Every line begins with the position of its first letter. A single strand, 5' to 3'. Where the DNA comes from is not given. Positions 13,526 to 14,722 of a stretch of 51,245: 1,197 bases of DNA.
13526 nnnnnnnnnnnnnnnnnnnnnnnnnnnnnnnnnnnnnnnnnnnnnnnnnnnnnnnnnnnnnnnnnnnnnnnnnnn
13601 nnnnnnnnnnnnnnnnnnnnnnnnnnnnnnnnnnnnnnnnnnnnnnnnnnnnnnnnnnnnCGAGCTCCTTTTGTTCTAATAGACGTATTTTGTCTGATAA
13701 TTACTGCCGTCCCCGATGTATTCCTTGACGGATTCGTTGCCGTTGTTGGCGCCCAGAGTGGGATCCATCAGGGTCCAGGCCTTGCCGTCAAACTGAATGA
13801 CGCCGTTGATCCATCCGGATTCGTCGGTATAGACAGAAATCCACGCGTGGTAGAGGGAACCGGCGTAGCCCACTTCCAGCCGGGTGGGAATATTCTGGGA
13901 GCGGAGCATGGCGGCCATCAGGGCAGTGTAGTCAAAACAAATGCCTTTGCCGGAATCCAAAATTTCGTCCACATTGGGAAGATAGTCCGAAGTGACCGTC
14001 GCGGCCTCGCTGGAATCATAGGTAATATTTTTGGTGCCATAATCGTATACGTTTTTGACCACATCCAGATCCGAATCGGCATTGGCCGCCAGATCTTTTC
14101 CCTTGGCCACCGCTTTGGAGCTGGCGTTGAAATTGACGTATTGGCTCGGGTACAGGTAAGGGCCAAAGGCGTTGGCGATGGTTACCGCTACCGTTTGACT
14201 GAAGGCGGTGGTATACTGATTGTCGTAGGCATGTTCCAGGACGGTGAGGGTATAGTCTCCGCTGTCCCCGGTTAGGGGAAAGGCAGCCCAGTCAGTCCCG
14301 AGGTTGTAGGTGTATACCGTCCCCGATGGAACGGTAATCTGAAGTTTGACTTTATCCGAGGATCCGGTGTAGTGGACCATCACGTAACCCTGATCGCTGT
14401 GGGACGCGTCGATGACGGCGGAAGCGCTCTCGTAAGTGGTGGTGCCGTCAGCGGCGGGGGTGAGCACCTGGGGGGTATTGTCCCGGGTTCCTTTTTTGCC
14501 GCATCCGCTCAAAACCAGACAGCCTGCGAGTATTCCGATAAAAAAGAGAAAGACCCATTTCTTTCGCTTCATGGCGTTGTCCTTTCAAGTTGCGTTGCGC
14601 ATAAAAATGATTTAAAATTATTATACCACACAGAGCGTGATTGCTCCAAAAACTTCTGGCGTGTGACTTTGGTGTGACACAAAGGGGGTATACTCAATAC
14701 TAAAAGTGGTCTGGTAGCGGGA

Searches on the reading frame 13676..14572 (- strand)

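Call 31: search_protein_families(library=pfam, proteins=[window:13676-14572:-], max_evalue=0.001)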
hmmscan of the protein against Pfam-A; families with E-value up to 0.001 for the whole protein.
window:13676-14572:- (298 aa): 2 families
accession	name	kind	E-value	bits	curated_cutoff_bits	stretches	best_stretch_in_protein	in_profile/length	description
PF01841.26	Transglut_core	-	2.3e-19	70.1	23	1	159-256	5-105/108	Transglutaminase-like superfamily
PF04473.18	DUF553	-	1.2e-08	34.9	20.5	1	165-251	12-106/140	Transglutaminase-like domain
